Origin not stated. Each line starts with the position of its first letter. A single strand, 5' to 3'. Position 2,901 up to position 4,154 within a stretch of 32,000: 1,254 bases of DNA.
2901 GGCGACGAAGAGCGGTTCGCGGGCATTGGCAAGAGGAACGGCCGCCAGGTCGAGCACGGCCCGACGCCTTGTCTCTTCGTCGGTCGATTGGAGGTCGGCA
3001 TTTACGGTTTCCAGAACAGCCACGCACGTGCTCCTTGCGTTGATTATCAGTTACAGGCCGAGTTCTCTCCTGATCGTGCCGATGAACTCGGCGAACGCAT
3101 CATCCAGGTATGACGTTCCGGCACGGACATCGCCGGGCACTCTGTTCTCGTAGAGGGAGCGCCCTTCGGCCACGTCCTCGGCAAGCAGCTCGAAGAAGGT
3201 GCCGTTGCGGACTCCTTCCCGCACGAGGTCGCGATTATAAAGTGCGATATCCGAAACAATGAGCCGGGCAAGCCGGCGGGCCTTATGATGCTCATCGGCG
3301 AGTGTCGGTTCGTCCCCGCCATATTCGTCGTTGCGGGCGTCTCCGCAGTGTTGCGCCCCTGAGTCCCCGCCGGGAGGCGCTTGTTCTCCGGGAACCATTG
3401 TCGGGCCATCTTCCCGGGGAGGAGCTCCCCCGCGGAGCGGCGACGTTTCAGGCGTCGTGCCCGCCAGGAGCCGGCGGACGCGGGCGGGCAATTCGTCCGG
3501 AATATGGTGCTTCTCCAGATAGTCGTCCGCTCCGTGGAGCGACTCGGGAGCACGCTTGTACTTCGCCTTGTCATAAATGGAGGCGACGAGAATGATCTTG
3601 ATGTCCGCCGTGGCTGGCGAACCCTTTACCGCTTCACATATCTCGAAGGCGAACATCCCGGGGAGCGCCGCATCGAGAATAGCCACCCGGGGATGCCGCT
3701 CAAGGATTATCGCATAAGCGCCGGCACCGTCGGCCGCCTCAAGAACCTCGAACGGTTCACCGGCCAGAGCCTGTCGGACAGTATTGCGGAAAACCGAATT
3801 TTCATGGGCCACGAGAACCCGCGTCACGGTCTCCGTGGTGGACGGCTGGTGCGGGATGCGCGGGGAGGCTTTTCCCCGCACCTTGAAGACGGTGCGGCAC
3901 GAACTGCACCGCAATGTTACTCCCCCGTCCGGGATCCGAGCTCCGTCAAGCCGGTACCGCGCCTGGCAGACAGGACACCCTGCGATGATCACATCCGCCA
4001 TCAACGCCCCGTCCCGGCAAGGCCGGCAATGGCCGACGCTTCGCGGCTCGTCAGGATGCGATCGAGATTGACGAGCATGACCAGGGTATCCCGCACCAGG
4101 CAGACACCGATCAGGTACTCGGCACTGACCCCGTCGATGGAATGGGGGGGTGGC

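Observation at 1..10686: Eleven-gene, translationally coupled Che-like operon with non-canonical accessory genes and no receptor in view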

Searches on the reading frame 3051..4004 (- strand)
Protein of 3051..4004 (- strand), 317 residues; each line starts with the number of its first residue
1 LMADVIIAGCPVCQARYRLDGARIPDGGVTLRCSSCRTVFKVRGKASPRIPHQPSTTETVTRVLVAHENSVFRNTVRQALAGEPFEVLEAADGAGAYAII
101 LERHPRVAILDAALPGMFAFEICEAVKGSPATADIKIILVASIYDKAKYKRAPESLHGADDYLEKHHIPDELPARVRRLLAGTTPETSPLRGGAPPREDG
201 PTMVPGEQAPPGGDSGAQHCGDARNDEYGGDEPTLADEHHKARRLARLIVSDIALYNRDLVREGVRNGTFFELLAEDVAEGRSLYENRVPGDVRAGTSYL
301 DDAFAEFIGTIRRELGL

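Call 5: search_protein_families(library=pfam, proteins=[window:3051-4004:-], max_evalue=0.01)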
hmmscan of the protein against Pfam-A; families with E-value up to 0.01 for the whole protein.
window:3051-4004:- (317 aa): 3 families
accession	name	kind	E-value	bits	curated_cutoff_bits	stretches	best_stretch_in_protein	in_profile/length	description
PF00072.30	Response_reg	-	2.5e-11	44.2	30.2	1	63-176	1-110/111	Response regulator receiver domain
PF13717.11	Zn_ribbon_4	-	4.5e-11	42.9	30.3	1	9-41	4-36/36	zinc-ribbon domain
PF13719.11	Zn_ribbon_5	-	1.1e-05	25.5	29.3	1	7-42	2-37/37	zinc-ribbon domain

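Call 6: search_protein_families(library=ncbifam, proteins=[window:3051-4004:-], max_evalue=0.01)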
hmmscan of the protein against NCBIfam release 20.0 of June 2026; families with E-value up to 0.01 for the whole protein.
window:3051-4004:- (317 aa): 59 families (the best 25 are shown)
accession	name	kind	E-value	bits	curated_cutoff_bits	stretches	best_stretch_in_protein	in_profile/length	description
TIGR02154.1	PhoB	equivalog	2e-15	56.7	296.2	1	61-187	3-127/226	phosphate regulon transcriptional regulator PhoB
NF007135.0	PRK09581.1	equivalog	6.4e-14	51.6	474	1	62-179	4-119/457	PleD family two-component system response regulator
NF045944.1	ResRegRpaBCyano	equivalog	6.8e-12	45.3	330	1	64-183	1-115/229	response regulator transcription factor RpaB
NF041733.1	resp_reg_CseB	equivalog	1.9e-11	43.8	350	1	62-185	2-120/228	two-component system response regulator CseB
NF040689.1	MtrAB_MtrA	equivalog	2.2e-11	43.5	300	1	63-182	1-115/219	MtrAB system response regulator MtrA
NF041866.1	EpsW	equivalog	8e-11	41.7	200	1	61-183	6-128/131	exopolysaccharide biosynthesis response regulator EpsW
NF008296.0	PRK11083.1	equivalog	2.9e-10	39.9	273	1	61-184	4-122/228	two-component system response regulator CreB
NF007005.1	PRK09468.1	equivalog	7.9e-10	38.5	331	1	60-187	3-126/237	osmolarity response regulator transcription factor OmpR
NF007546.0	PRK10161.1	equivalog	3.1e-09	36.8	471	1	61-181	3-121/229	phosphate response regulator transcription factor PhoB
NF040534.1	resp_reg_YycF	equivalog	4.9e-09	35.8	340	1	62-179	2-114/231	response regulator YycF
NF008378.0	PRK11173.1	equivalog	9.4e-09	34.9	334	1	61-184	4-122/238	two-component system response regulator ArcA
NF000402.1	vanR-B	exception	1.2e-08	34.6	480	1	62-180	4-117/219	vancomycin resistance response regulator transcription factor VanR-B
NF033120.0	vanR_FM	exception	3e-08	33.6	460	1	63-178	6-116/231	vancomycin resistance response regulator transcription factor, VanR-F/VanR-M family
NF041734.1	resp_reg_RppA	equivalog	5e-08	32.6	250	1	62-180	2-118/229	two-component system response regulator RppA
NF008567.0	PRK11517.1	equivalog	6e-08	32.3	353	1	62-186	2-121/223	response regulator transcription factor HprR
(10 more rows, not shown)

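Call 18: find_homologous_proteins(query=window:3051-4001:-, max_evalue=0.00001)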
Query window:3051-4001:- (316 aa): 245 proteins with E <= 0.00001 among 8000 candidates; the best 120 are listed.
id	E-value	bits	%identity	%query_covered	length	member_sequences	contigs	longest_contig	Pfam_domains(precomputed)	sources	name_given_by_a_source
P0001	2.6e-208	709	100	100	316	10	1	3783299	PF13719.11,PF13717.12,PF00072.31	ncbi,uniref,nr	ncbi:response regulator [Geobacter sulfurreducens]|uniref:response regulator n=1 Tax=Geobacter sulfu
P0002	6.7e-166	569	99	82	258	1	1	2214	PF00072.31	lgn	-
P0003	2.1e-152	525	79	100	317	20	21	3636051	PF13719.11,PF13717.12,PF00072.31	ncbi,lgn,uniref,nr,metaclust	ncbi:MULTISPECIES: response regulator [Geobacter]|uniref:Chemotaxis protein CheY n=2 Tax=Geobacter T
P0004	6.3e-123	428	65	99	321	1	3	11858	PF13719.11,PF13717.12,PF00072.31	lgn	-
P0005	7.0e-100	352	54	99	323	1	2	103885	PF13719.11,PF13717.12,PF00072.31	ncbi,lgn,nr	ncbi:MAG: response regulator [Desulfuromonadales bacterium]|nr:MAG: response regulator [Desulfuromon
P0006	1.2e-98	348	56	99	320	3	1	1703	PF13719.11,PF13717.12,PF00072.31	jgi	-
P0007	9.1e-89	316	54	97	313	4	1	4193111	PF13719.11,PF13717.12,PF00072.31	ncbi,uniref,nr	ncbi:hypothetical protein GURASL_15050 [Geotalea uraniireducens]|uniref:Response regulatory domain-c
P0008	1.5e-83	299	52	97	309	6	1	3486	PF13719.11,PF13717.12,PF00072.31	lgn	-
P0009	9.7e-83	296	46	99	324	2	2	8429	PF13717.12,PF00072.31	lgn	-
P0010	3.8e-81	291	46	99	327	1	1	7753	PF13719.11,PF13717.12,PF00072.31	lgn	-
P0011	1.6e-78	282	45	99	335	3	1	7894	PF13719.11,PF13717.12,PF00072.31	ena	-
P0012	1.5e-77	279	44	98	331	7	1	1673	PF13719.11,PF13717.12,PF00072.31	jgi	jgi:predicted Zn finger-like uncharacterized protein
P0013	2.8e-77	278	46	99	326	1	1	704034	PF13717.12,PF00072.31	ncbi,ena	-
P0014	5.5e-77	277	45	99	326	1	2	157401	PF13717.12,PF00072.31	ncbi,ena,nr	ncbi:MAG: response regulator [Geobacteraceae bacterium]|nr:MAG: response regulator [Geobacteraceae b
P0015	6.2e-77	277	44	99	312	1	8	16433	PF13719.11,PF13717.12,PF00072.31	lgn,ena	-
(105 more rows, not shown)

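Call 20: find_related_loci(query=A1, collection=genome_contigs, flank=10000)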
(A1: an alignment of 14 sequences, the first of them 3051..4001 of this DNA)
Query A1 (316 aa) in genome_contigs; peptide patterns used: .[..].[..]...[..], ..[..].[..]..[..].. (x = any residue, [..] = any of these).
379 stretches matched a pattern; 264 encode a relative of the query (tblastn E <= 1e-3); the best 80 are kept; 80 distinct loci.
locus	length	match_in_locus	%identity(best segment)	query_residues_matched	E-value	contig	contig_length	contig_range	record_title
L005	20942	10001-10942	47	5-316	8e-86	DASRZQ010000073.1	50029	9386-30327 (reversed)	MAG TPA_asm: Geobacteraceae bacterium isolate SMAG_U14672 k141_2254878, whole genome shotgun sequence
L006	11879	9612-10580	46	4-316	1e-85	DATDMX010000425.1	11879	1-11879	MAG TPA_asm: Geobacteraceae bacterium isolate SMAG_U422 k141_230693, whole genome shotgun sequence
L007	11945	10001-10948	44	9-316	3e-83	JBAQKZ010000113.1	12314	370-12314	MAG: Geobacteraceae bacterium isolate MFD12071_ilm_asm_bin1 k127_21390, whole genome shotgun sequence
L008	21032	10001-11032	43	4-316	2e-83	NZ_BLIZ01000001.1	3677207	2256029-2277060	Geobacter sp. AOG1 scaffold1, whole genome shotgun sequence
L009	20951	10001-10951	46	5-316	7e-83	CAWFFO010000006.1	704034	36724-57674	MAG: uncultured delta proteobacterium isolate MFD02416.bin.2.73 genome assembly, contig: contig_16002, whole genome shot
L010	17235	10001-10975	44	4-316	2e-82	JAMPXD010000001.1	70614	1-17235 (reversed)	MAG: Geobacteraceae bacterium isolate R2F_R2FSRR_metabat.21 R2F_C184, whole genome shotgun sequence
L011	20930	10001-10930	46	5-307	7e-82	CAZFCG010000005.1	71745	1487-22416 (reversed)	MAG TPA_asm: uncultured Geobacter sp. isolate SRP239243_co2_338 genome assembly, contig: NODE_407_length_71745_cov_5.283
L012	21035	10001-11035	43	5-316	4e-82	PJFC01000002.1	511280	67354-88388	MAG: Geobacter sp. isolate H2geo H2geo_contig_2, whole genome shotgun sequence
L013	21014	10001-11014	44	9-316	1e-81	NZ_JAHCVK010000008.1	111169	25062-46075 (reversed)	Geomobilimonas luticola strain JCM 17780 NODE_8_length_111169_cov_218.867236, whole genome shotgun sequence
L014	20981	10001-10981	44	9-316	1e-81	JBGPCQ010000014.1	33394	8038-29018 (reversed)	MAG: Geobacteraceae bacterium isolate OBJ_0618_050_45 k141_5639888_length_33394_cov_48.0000, whole genome shotgun sequen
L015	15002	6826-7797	44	4-316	3e-81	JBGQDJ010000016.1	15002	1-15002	MAG: Geobacteraceae bacterium isolate OBJ2_061818_110_19 k141_1879083_length_15002_cov_10.0000, whole genome shotgun seq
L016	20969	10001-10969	44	5-316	5e-81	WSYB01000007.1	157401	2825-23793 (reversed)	MAG: Geobacteraceae bacterium isolate X3_MetaBAT.27 scaffold_154, whole genome shotgun sequence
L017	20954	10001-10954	46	5-315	5e-81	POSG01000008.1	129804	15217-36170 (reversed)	MAG: Geobacter sp. isolate GAC1 CM3_1000167, whole genome shotgun sequence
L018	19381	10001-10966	46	1-315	5e-81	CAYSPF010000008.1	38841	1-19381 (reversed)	MAG TPA_asm: uncultured Geobacter sp. isolate binchicken_co257_142 genome assembly, contig: NODE_1470_length_38841_cov_7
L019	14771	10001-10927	46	5-307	2e-80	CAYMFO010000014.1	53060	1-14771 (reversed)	MAG TPA_asm: uncultured Geobacter sp. isolate binchicken_co66_95 genome assembly, contig: NODE_1125_length_53060_cov_45.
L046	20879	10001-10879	40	5-316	2e-73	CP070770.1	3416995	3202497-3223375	MAG: Deltaproteobacteria bacterium isolate bin23 chromosome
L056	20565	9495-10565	39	5-313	2e-66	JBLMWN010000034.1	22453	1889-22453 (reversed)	MAG: Betaproteobacteria bacterium isolate MAG281 PRJNA957066_bin7_renamed_38, whole genome shotgun sequence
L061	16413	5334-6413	35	5-316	1e-65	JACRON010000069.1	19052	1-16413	MAG: Nitrospirae bacterium isolate NC_groundwater_1962_Pr3_S-0.2um_41_9 scaffold_163172, whole genome shotgun sequence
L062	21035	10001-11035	39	12-308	2e-65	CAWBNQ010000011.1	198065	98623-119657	MAG: Nitrospirota bacterium isolate MFD01299.bin.1.15 genome assembly, contig: contig_63724, whole genome shotgun sequen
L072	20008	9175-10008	37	5-316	4e-64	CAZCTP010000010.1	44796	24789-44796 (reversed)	MAG TPA_asm: uncultured Thermodesulfobacteriota bacterium isolate binchicken_co172_233 genome assembly, contig: NODE_503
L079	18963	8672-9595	36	4-316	2e-63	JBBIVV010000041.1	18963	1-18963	MAG: bacterium isolate STS170223_bin_85 NODE_3349_length_18963_cov_18.874921, whole genome shotgun sequence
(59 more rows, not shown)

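Call 26: search_protein_families(library=pfam, proteins=[L062:7593-8519:-, L062:8590-8964:-, L062:9288-9986:+, L062:9983-11059:+, L062:11308-12297:+, L062:12771-14426:+, L056:8800-9498:+, L056:10894-11871:+, L056:12268-14208:+, L062:5850-7271:+], max_evalue=0.001)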
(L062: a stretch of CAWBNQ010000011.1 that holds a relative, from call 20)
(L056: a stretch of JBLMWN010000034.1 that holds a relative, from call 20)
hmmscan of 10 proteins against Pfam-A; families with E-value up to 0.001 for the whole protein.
L062:7593-8519:- (308 aa): 0 families

L062:8590-8964:- (124 aa): 0 families

L062:9288-9986:+ (232 aa): 1 family
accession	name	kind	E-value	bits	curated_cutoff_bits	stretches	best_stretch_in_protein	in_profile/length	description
PF01694.28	Rhomboid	-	6.5e-34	117.6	22.6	1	69-215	6-139/143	Rhomboid domain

L062:9983-11059:+ (358 aa): 3 families
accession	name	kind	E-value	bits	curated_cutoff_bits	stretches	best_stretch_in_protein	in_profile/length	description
PF00072.30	Response_reg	-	5.3e-15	56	30.2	1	62-172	1-107/111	Response regulator receiver domain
PF13717.11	Zn_ribbon_4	-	4.2e-09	36.6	30.3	1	1-33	1-34/36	zinc-ribbon domain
PF13719.11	Zn_ribbon_5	-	2.1e-06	27.8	29.3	1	1-36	1-37/37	zinc-ribbon domain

L062:11308-12297:+ (329 aa): 5 families
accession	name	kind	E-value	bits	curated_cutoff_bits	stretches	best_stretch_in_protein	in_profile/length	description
PF04539.22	Sigma70_r3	-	4.8e-21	75.1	25.3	1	176-248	3-75/78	Sigma-70 region 3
PF04545.22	Sigma70_r4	-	1.5e-19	69.7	24.1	1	263-316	1-50/50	Sigma-70, region 4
PF04542.20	Sigma70_r2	-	4.9e-19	68.3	24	1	95-164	1-70/71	Sigma-70 region 2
PF00140.25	Sigma70_r1_2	-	1.7e-15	57.1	22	1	57-90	1-34/34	Sigma-70 factor, region 1.2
PF24655.1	DUF7645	-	0.00062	20.1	27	0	72-92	5-25/62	Domain of unknown function (DUF7645)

L062:12771-14426:+ (551 aa): 3 families
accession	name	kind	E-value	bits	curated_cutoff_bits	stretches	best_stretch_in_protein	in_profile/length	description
PF00587.30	tRNA-synt_2b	-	7.8e-44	150.3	29.3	1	324-524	5-172/179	tRNA synthetase class II core domain (G, H, P, S and T)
PF07973.19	tRNA_SAD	-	1e-17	64.3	24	1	171-220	1-44/44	Threonyl and Alanyl tRNA synthetase second additional domain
PF02824.27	TGS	-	2.7e-08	34.2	22.2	1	8-63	5-60/60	TGS domain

L056:8800-9498:+ (232 aa): 1 family
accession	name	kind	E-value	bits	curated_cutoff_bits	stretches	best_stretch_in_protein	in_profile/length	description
PF01694.28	Rhomboid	-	3.1e-34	118.6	22.6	1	69-215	6-139/143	Rhomboid domain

L056:10894-11871:+ (325 aa): 5 families
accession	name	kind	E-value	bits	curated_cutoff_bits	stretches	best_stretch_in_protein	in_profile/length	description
PF04545.22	Sigma70_r4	-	3.4e-22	78.2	24.1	1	259-312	1-50/50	Sigma-70, region 4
PF04539.22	Sigma70_r3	-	4.1e-22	78.5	25.3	1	172-244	3-75/78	Sigma-70 region 3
PF04542.20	Sigma70_r2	-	1.1e-18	67.2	24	1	91-160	1-70/71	Sigma-70 region 2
PF00140.25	Sigma70_r1_2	-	1.9e-15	57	22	1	53-86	1-34/34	Sigma-70 factor, region 1.2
PF24655.1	DUF7645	-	0.00059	20.2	27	0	68-88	5-25/62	Domain of unknown function (DUF7645)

L056:12268-14208:+ (646 aa): 4 families
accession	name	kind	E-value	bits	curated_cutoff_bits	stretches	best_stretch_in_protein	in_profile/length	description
PF00587.30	tRNA-synt_2b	-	1.3e-44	152.9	29.3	1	323-531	5-179/179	tRNA synthetase class II core domain (G, H, P, S and T)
PF03129.25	HGTP_anticodon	-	1.1e-23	83.7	21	1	543-632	1-93/94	Anticodon binding domain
PF07973.19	tRNA_SAD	-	4.2e-17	62.3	24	1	170-219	1-44/44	Threonyl and Alanyl tRNA synthetase second additional domain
PF02824.27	TGS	-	1.3e-09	38.4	22.2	1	8-63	5-60/60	TGS domain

L062:5850-7271:+ (473 aa): 3 families
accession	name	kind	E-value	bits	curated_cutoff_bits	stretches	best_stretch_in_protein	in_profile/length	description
PF13537.11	GATase_7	-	2.1e-17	63.7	25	1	86-213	1-121/123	Glutamine amidotransferase domain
PF13522.11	GATase_6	-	2.4e-16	60.4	27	1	78-209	8-130/130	Glutamine amidotransferase domain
PF00156.33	Pribosyltran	-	1.5e-09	37.8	26.3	1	280-385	21-119/158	Phosphoribosyl transferase domain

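Call 41: search_solved_structures(query=A1, max_evalue=0.1)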
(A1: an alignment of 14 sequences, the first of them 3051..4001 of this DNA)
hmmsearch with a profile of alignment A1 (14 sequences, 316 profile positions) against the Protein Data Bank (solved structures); distinct sequences matched with E-value up to 0.1: 285 (the best 60 are shown).
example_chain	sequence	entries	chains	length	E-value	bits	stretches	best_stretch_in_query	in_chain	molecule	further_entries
8zna_A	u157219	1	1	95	2.3e-20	76.2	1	235-314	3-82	RomX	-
3lte_A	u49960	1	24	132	7.1e-17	64.7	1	54-180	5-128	Response regulator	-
3nhz_A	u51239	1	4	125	1.6e-16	63.5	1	55-173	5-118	Two component system transcriptional regulator mtrA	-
1mvo_A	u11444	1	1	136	1.9e-16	63.3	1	56-181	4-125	PhoP response regulator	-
2gwr_A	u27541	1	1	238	2.9e-16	62.7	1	55-182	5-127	DNA-binding response regulator mtrA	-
3gt7_A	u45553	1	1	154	1.1e-15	60.8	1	53-185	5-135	Sensor protein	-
2zwm_A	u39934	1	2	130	2.1e-15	59.9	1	57-176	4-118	Transcriptional regulatory protein yycF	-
3f6p_A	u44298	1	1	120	2.9e-15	59.4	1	57-173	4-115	Transcriptional regulatory protein yycF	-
9xzo_A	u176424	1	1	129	5.2e-15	58.6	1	56-180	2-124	De novo protein M1X0B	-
1nxo_A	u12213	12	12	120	8.3e-15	57.9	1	57-177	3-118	DNA-binding response regulator | Response regulator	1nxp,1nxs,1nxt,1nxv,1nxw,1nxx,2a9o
3a0r_B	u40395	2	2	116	1.1e-14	57.5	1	57-175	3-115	Response regulator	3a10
6is1_A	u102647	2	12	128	1.5e-14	57.1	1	54-176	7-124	Response regulator ArlR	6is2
6eb7_A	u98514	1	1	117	1.7e-14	56.9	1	57-175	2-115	DNA-binding response regulator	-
4ja2_A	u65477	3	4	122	1.8e-14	56.9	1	57-136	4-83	Response regulator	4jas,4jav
3t6k_A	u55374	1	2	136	1.8e-14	56.8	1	56-181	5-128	Response regulator receiver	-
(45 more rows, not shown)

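Call 59: predict_structure(alignment_id=A1)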
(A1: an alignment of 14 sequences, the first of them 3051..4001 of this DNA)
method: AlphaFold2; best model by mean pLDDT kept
length: 316 residues; sequences in the alignment: 14
mean_pLDDT: 74.2   pTM: 0.49
mean pLDDT of the five models: 74.2, 74.0, 72.7, 72.3, 71.9
residues with pLDDT >= 90: 86; 70-90: 144; 50-70: 14; < 50: 72
segments of 3 or more residues with pLDDT < 50: 46-57, 143-152, 184-231
pLDDT, mean of each block of 10 residues (from residue 1): 80 88 82 89 56 49 93 91 93 95 94 82 86 88 46 62 76 87 42 30 31 29 31 73 85 82 94 91 87 85 92 88
secondary structure, 60 per line:
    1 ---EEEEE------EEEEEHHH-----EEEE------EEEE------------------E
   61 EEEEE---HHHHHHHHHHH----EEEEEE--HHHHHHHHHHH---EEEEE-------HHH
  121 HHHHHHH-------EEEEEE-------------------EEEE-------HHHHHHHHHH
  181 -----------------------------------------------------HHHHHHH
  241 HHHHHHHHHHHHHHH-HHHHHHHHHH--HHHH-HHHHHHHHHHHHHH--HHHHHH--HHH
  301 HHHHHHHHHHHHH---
elements in order: E4-8 E15-19 E28-31 E38-41 E60-65 H69-79 E84-89 H92-102 E106-110 H118-127 E135-140 E160-163 H171-180 H234-255 H257-266 H269-272 H274-287 H290-295 H298-313

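Call 63: fold_search(model_id=the predicted structure, library=pdb)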
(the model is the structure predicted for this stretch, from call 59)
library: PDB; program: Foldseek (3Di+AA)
matches with E <= 10: 1493; with E <= 0.001: 548
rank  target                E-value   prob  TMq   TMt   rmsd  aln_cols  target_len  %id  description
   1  9dvt_S                7.3e-09  1.00  0.34  0.46   3.2       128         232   27  Cryo-EM structure of RpaA bound to PkaiBC DNA and the CTD of the alpha subunit of RNAP from the cyanobacterium Synecho (released 2025-10-15)
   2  9dvt_R                8.2e-09  1.00  0.34  0.45   3.5       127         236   29  Cryo-EM structure of RpaA bound to PkaiBC DNA and the CTD of the alpha subunit of RNAP from the cyanobacterium Synecho (released 2025-10-15)
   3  2i6f_A                1.5e-08  1.00  0.34  0.82   2.8       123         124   24  Receiver domain from Myxococcus xanthus social motility protein FrzS (released 2007-03-13)
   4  9ckx_A                1.7e-08  1.00  0.34  0.47   3.1       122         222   24  Crystal structure of Dsk2 Sti1 domain bound to a transmembrane domain (released 2025-03-12)
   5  8oyp_B                3.3e-08  1.00  0.35  0.24  12.6       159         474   24  Crystal structure of Ubiquitin specific protease 11 (USP11) in complex with a substrate mimetic (released 2023-10-18)
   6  2i6f_C                4.2e-08  1.00  0.34  0.84   2.8       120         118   25  Receiver domain from Myxococcus xanthus social motility protein FrzS (released 2007-03-13)
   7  3nhz_A                6.0e-08  1.00  0.31  0.79   3.4       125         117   28  Structure of N-terminal Domain of MtrA (released 2010-08-11)
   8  2jb9_B                8.1e-08  1.00  0.35  0.85   2.8       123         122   28  PhoB response regulator receiver domain constitutively-active double mutant D10A and D53E. (released 2007-01-04)
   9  1mvo                  8.6e-08  1.00  0.33  0.83   2.6       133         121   23  Crystal structure of the PhoP receiver domain from Bacillus subtilis (released 2002-10-16)
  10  1zes_A                9.2e-08  1.00  0.35  0.85   2.8       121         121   29  BeF3- activated PhoB receiver domain (released 2005-09-20)
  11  9g85_B                9.7e-08  1.00  0.33  0.24   3.1       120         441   32  Structure of Response regulator PleD in complex with c-diGMP and ppGpp (released 2025-08-06)
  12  3nhz_B                1.0e-07  1.00  0.30  0.78   3.4       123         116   28  Structure of N-terminal Domain of MtrA (released 2010-08-11)
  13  8fk2_A                1.1e-07  1.00  0.34  0.85   2.9       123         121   26  The N-terminal VicR from Streptococcus mutans (released 2023-10-25)
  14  2jba_B                1.1e-07  1.00  0.34  0.84   2.8       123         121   26  PhoB response regulator receiver domain constitutively-active double mutant D53A and Y102C. (released 2007-01-04)
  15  2iyn_B                1.1e-07  1.00  0.34  0.82   3.0       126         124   28  The co-factor-induced pre-active conformation in PhoB (released 2006-08-30)
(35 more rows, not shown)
